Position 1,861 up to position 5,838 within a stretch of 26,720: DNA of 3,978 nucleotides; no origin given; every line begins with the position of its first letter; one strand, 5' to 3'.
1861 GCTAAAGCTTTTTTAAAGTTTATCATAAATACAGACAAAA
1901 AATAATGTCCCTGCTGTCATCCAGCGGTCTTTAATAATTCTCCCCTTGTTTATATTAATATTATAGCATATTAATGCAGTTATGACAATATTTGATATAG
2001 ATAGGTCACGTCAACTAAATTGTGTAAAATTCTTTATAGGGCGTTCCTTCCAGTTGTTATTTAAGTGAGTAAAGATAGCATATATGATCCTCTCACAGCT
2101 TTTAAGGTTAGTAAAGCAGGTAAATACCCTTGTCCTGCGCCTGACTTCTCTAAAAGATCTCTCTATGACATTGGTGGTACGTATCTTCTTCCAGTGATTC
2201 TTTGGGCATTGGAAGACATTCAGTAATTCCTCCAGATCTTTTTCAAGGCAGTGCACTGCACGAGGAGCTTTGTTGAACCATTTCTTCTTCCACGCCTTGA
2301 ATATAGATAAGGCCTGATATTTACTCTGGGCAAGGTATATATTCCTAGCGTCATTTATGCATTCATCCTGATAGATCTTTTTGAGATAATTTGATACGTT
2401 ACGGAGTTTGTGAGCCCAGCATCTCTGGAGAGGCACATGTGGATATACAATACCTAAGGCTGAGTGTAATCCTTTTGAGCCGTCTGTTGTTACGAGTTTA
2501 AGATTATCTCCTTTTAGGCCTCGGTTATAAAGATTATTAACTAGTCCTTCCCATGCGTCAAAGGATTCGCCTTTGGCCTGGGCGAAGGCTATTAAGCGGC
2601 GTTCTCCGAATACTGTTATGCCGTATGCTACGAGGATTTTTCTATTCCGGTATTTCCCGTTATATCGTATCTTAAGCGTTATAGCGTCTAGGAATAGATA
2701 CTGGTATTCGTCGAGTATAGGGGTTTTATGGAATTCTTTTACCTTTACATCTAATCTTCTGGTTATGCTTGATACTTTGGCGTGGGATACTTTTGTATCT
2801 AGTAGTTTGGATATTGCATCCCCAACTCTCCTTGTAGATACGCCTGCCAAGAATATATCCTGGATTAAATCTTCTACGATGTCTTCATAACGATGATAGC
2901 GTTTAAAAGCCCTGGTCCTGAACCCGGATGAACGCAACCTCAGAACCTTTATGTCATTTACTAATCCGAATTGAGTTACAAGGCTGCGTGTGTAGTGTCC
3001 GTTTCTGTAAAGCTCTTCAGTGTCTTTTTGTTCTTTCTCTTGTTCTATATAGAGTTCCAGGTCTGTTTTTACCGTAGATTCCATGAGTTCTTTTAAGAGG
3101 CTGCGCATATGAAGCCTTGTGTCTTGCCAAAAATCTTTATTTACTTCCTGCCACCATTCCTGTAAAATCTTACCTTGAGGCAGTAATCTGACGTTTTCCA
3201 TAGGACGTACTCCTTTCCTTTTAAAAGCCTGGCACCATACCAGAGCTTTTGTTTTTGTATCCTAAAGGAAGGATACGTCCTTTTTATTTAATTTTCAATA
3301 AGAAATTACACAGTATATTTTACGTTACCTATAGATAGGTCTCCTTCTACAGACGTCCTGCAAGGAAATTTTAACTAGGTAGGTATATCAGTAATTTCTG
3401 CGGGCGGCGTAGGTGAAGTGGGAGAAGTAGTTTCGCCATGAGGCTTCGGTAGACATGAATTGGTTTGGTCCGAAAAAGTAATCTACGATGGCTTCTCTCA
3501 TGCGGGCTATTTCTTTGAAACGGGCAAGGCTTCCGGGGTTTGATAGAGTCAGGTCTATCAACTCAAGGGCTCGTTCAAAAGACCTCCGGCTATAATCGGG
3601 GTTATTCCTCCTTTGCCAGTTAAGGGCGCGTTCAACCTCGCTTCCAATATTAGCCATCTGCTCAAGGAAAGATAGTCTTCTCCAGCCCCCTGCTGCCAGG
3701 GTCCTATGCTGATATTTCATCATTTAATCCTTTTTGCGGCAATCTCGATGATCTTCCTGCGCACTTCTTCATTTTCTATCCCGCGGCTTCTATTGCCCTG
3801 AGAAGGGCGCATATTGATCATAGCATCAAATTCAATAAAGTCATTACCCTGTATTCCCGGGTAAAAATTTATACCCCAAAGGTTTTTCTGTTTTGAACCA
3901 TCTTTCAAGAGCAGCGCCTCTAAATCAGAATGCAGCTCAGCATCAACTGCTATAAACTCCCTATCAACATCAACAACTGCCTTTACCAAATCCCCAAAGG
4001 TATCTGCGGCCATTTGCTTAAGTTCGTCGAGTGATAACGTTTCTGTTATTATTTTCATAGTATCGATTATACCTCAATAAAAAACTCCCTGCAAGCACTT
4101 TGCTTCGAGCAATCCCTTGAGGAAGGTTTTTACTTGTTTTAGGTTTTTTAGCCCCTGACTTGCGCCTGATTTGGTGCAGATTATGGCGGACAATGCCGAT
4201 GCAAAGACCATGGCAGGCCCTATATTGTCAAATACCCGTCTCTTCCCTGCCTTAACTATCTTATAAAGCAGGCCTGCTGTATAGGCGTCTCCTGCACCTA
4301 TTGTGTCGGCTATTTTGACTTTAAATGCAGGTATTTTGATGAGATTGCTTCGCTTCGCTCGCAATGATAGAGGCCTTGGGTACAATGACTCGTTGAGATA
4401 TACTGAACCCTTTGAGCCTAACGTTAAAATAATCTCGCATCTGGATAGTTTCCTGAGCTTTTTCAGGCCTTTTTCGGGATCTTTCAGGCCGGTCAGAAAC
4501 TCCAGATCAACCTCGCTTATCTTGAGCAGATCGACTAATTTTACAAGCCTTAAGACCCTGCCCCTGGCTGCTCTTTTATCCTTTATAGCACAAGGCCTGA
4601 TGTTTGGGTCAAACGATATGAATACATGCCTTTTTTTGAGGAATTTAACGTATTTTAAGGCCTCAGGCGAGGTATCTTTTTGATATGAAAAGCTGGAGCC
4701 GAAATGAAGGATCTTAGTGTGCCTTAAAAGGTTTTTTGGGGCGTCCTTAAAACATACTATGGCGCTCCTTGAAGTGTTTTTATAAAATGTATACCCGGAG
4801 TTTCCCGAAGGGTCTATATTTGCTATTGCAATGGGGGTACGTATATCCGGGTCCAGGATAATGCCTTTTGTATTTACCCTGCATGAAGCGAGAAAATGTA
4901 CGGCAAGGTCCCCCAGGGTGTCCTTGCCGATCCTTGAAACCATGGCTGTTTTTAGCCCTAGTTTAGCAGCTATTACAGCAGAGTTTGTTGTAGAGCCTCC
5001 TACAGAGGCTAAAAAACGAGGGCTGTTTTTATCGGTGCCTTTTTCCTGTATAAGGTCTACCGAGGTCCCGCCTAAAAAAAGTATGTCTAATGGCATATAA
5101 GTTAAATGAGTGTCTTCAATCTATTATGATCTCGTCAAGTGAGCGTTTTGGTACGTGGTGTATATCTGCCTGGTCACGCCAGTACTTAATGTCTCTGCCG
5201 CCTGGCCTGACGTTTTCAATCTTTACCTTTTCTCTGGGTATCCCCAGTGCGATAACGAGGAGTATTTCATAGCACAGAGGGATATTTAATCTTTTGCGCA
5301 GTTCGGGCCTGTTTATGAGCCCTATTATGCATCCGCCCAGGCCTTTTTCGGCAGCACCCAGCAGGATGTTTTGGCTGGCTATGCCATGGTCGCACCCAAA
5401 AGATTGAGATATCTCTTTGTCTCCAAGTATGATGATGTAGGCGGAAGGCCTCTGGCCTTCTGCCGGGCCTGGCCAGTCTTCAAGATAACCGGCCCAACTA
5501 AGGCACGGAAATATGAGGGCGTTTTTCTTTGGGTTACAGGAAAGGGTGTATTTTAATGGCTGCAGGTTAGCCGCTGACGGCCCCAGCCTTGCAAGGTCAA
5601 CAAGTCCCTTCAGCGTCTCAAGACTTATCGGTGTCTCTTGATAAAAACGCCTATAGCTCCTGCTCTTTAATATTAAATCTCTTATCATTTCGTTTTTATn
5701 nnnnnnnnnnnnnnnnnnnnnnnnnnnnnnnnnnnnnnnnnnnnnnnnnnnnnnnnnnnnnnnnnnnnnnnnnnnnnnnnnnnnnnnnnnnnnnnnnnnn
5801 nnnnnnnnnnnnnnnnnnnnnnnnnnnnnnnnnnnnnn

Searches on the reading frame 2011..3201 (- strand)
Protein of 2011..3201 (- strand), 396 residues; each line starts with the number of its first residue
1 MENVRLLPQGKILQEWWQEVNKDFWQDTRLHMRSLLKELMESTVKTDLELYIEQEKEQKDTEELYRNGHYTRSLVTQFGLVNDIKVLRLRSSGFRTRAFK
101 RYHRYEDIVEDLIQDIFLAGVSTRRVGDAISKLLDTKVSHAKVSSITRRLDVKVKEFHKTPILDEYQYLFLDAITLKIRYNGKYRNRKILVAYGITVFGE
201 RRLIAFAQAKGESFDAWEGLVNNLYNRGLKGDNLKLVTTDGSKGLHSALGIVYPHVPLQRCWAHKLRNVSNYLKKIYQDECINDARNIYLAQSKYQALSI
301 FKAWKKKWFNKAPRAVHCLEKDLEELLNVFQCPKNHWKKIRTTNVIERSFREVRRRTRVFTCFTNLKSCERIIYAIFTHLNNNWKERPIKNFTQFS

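Call 54: search_protein_families(library=pfam, proteins=[window:2011-3201:-], max_evalue=0.001)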
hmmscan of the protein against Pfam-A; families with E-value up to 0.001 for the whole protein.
window:2011-3201:- (396 aa): 2 families
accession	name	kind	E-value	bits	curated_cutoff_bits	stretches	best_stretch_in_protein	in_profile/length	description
PF00872.24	Transposase_mut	-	1.9e-82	277.6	21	1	31-386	25-378/379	Transposase, Mutator family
PF10551.15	MULE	-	0.00039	21.2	27.6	1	185-266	13-97/99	MULE transposase domain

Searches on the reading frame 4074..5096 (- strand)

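Call 54: search_protein_families(library=pfam, proteins=[window:4074-5096:-], max_evalue=0.001)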
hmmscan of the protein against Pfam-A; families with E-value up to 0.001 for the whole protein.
window:4074-5096:- (340 aa): 1 family
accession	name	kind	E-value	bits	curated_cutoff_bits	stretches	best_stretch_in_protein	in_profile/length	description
PF00294.29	PfkB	-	8.2e-45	153.9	25.8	1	8-316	7-299/302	pfkB family carbohydrate kinase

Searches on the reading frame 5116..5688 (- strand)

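Call 54: search_protein_families(library=pfam, proteins=[window:5116-5688:-], max_evalue=0.001)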
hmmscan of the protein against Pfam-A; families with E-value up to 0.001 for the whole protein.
window:5116-5688:- (190 aa): 2 families
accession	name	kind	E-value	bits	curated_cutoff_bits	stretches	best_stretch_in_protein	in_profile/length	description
PF00881.29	Nitroreductase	-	1.8e-17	64.5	23.5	2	100-149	118-166/167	Nitroreductase family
PF14512.11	TM1586_NiRdase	-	3.8e-09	36.9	27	1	82-161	67-143/215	Putative TM nitroreductase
